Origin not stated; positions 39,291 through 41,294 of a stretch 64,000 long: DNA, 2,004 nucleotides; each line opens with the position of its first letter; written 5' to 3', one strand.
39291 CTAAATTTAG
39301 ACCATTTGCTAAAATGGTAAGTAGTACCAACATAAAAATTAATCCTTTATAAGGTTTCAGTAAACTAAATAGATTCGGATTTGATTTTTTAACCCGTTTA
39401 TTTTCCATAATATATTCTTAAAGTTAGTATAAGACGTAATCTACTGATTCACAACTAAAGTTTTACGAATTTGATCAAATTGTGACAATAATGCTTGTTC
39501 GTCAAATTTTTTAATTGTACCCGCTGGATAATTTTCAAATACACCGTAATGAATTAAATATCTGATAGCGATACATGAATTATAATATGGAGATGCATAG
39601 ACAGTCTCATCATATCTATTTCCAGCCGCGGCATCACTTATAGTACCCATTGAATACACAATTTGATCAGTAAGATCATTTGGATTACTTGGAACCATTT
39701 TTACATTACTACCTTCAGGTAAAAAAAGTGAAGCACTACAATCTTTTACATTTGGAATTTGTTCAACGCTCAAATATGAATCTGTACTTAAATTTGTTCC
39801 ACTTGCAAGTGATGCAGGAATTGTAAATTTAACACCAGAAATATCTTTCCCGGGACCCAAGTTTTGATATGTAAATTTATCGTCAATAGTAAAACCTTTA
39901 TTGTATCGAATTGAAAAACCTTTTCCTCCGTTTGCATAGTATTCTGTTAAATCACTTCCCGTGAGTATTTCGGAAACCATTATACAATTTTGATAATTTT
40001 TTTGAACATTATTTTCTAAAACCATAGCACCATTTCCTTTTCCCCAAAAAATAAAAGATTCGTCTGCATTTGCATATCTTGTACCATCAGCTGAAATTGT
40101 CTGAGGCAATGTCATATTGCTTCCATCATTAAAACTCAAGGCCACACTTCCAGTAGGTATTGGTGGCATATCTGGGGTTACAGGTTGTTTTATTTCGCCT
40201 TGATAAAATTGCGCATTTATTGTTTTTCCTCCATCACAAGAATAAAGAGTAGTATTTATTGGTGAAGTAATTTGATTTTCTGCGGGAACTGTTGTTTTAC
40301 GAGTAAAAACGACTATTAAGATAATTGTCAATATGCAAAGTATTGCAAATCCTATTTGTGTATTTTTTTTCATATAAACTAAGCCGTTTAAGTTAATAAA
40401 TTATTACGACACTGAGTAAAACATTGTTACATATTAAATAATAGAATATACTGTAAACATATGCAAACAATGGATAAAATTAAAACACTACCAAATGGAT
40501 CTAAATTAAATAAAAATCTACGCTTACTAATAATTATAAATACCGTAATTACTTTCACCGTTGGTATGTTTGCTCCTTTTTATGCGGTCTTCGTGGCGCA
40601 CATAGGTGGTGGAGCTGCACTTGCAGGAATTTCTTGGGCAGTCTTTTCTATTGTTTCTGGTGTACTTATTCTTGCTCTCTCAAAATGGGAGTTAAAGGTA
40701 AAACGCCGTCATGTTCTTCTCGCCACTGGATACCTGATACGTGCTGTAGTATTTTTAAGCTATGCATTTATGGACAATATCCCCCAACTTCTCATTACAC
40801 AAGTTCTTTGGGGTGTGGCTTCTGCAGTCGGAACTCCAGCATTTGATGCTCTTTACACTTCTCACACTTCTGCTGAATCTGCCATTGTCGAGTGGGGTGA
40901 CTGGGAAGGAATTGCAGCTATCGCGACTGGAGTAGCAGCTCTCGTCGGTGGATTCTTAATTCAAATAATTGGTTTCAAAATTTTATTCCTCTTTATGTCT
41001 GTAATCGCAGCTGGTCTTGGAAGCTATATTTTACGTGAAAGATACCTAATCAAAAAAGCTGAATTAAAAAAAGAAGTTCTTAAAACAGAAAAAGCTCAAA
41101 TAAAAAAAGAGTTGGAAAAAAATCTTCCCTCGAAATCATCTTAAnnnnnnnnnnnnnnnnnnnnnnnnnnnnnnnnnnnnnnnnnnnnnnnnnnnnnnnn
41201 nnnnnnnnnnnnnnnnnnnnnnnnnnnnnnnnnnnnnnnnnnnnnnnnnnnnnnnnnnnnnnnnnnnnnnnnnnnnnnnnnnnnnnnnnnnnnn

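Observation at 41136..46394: Six-gene minus-strand operon: FNR-like flavin/NAD(P) domain::PAS-PAS protein, PAS histidine kinase, two receiver-only regulators, GIY-YIG nuclease and EEP nuclease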

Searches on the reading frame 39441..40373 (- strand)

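Call 40: search_protein_families(library=pfam, proteins=[window:39441-40373:-], max_evalue=0.001)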
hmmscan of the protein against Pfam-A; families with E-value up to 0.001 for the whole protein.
window:39441-40373:- (310 aa): 1 family
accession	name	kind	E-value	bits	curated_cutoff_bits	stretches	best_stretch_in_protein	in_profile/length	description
PF09864.15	MliC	-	1.3e-10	41.6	22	1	44-121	1-61/67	Membrane-bound lysozyme-inhibitor of c-type lysozyme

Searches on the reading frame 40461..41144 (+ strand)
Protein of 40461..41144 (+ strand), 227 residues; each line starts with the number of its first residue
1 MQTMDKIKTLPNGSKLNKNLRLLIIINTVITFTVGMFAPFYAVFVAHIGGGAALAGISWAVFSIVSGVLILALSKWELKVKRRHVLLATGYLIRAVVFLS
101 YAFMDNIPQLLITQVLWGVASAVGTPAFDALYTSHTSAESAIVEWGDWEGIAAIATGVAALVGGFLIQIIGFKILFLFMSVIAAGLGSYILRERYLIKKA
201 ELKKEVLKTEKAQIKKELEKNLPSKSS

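Call 40: search_protein_families(library=pfam, proteins=[window:40461-41144:+], max_evalue=0.001)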
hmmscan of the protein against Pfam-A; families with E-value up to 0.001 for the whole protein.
window:40461-41144:+ (227 aa): 2 families
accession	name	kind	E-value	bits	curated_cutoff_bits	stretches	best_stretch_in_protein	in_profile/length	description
PF07690.21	MFS_1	-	4.8e-16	59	33.4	1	24-201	2-182/347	Major Facilitator Superfamily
PF12832.13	MFS_1_like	-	0.00012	21.7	25.2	1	18-178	212-373/373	MFS_1 like family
